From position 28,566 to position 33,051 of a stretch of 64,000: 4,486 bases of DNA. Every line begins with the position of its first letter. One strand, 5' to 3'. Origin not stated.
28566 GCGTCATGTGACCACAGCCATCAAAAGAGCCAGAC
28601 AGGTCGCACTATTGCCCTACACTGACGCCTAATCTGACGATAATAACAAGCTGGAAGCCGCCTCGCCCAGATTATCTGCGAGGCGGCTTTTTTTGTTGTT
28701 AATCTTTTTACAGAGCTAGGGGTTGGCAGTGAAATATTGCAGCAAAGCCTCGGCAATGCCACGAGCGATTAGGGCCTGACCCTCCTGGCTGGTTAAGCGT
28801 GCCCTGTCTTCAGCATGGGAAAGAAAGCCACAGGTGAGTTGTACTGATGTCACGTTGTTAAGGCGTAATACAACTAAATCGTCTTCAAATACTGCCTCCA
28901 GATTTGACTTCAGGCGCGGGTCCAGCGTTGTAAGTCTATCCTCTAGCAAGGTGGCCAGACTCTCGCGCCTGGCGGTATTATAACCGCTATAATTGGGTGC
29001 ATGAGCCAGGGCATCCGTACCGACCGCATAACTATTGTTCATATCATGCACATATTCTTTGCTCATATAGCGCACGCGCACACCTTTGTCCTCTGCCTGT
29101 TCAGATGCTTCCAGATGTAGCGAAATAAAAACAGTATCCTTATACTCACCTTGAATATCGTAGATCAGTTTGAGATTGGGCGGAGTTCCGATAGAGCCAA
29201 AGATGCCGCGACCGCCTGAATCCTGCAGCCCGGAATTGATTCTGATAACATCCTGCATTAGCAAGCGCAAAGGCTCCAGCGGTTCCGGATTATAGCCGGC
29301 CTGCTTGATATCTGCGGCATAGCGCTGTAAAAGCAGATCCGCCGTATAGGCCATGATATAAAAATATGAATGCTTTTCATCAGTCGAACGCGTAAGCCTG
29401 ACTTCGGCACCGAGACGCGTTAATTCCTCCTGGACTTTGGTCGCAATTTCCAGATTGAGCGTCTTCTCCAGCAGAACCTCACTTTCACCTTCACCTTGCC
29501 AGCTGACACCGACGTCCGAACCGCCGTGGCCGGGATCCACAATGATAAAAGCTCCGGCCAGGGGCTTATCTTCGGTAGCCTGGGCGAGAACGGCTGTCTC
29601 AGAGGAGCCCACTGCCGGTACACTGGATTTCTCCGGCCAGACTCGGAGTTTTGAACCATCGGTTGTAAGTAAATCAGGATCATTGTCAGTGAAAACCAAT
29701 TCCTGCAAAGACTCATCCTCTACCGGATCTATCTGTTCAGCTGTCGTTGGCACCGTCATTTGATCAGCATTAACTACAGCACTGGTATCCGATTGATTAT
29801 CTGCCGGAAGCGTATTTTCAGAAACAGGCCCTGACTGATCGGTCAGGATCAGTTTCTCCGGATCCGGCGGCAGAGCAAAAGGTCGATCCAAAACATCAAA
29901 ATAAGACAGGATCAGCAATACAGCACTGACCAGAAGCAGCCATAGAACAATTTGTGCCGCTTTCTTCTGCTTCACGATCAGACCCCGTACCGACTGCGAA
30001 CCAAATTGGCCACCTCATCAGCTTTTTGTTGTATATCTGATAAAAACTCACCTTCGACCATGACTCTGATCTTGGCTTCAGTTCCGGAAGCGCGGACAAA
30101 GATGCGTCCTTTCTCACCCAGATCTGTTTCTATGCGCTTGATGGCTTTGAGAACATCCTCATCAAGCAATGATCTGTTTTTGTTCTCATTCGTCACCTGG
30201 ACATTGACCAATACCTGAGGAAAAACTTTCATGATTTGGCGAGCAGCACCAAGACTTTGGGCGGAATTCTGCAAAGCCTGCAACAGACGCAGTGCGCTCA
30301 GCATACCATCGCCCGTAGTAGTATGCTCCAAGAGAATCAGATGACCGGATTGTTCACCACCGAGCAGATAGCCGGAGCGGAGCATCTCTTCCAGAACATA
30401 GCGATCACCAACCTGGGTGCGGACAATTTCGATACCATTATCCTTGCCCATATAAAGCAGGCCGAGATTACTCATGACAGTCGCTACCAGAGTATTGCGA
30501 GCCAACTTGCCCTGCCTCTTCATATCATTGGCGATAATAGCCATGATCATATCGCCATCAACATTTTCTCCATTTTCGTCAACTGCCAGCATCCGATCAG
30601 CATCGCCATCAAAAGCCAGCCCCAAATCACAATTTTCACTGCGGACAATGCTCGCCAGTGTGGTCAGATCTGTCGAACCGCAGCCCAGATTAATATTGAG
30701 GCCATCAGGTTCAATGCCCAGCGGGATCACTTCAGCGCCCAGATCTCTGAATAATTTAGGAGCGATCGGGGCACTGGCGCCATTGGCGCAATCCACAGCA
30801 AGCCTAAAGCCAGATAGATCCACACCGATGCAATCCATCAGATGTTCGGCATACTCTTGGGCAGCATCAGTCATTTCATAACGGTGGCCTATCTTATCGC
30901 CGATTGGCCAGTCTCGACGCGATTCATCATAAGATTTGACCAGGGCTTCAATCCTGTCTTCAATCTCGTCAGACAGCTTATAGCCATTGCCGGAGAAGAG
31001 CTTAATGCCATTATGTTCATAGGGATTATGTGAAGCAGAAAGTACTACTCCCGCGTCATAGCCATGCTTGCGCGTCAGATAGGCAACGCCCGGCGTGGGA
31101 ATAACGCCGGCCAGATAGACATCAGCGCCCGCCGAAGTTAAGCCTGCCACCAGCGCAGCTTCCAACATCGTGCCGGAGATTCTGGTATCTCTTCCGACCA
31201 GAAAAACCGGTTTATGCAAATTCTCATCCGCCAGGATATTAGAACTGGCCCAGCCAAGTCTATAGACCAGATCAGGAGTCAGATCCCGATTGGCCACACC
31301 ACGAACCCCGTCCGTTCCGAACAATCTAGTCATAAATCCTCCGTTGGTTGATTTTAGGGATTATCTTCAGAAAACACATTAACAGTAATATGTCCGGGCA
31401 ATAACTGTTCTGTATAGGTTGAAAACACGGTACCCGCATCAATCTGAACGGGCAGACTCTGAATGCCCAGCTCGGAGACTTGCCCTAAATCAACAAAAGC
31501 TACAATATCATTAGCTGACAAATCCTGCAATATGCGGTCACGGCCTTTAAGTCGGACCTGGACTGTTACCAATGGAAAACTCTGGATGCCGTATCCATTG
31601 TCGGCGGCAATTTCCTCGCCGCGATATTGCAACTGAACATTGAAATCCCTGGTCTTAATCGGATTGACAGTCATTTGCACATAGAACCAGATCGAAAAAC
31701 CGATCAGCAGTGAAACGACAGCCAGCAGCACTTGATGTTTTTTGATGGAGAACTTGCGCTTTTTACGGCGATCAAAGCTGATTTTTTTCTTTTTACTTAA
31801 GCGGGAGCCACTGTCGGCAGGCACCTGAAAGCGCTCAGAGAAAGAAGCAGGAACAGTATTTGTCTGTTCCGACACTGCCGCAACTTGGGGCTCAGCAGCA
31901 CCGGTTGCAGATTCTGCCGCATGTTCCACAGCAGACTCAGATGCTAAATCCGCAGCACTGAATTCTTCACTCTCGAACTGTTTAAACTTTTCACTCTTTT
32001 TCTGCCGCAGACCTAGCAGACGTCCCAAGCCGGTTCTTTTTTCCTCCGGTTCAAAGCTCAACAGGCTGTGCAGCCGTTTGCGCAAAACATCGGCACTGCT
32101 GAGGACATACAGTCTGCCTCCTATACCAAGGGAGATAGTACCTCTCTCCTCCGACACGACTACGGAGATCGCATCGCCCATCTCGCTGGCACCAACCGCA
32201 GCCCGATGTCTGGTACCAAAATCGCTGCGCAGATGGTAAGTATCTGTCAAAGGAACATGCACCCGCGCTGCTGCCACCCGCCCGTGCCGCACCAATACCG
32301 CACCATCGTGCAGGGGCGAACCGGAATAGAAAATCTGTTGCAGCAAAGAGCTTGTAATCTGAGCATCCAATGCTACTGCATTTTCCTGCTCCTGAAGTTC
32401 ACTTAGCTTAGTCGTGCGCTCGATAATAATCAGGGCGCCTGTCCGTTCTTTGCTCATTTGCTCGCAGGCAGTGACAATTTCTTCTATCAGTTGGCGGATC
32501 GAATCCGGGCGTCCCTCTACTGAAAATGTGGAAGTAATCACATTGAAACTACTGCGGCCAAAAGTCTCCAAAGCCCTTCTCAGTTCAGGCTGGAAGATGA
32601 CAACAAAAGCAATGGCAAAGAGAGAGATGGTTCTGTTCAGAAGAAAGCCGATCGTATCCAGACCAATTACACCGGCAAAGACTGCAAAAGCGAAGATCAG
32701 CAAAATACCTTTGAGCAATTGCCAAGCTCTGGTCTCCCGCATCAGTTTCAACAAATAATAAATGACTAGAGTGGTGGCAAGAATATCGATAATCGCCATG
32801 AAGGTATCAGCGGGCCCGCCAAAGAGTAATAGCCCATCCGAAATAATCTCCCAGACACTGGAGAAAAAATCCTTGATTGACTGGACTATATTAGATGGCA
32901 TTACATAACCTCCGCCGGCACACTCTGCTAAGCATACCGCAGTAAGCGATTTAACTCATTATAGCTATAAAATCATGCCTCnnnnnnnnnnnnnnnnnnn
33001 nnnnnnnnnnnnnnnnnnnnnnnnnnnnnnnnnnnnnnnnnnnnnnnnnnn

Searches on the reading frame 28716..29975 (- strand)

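Call 103: search_protein_families(library=pfam, proteins=[window:28716-29975:-], max_evalue=0.00001)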
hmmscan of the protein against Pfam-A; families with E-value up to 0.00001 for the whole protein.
window:28716-29975:- (419 aa): 1 family
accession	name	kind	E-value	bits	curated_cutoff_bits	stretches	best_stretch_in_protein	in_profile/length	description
PF01520.23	Amidase_3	-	9.2e-27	94.6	27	2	274-412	62-173/174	N-acetylmuramoyl-L-alanine amidase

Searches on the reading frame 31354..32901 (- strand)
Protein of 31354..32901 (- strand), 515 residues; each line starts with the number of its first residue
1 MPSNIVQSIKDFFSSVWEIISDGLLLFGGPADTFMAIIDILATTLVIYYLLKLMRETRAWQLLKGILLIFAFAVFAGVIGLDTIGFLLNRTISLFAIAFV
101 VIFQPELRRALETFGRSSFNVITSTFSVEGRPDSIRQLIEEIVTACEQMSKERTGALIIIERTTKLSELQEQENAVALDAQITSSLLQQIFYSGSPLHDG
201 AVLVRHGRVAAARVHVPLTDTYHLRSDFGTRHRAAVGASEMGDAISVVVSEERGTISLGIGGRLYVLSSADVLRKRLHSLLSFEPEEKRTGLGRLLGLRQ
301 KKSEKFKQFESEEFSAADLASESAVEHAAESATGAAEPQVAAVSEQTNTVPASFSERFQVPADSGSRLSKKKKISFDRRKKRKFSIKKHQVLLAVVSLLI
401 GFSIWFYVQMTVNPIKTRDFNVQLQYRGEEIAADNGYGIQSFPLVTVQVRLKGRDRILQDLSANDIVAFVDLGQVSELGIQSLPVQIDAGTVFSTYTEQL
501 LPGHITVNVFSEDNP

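Call 103: search_protein_families(library=pfam, proteins=[window:31354-32901:-], max_evalue=0.00001)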
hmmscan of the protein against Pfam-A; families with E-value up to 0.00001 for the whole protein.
window:31354-32901:- (515 aa): 2 families
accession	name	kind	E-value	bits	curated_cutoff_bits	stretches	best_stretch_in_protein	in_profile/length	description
PF02457.21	DAC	-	4.1e-36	123.6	27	1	144-263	2-118/119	DisA bacterial checkpoint controller nucleotide-binding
PF19293.4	CdaA_N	-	2.9e-09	37.4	23.8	1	36-106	9-80/81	CdaA N-terminal transmembrane domain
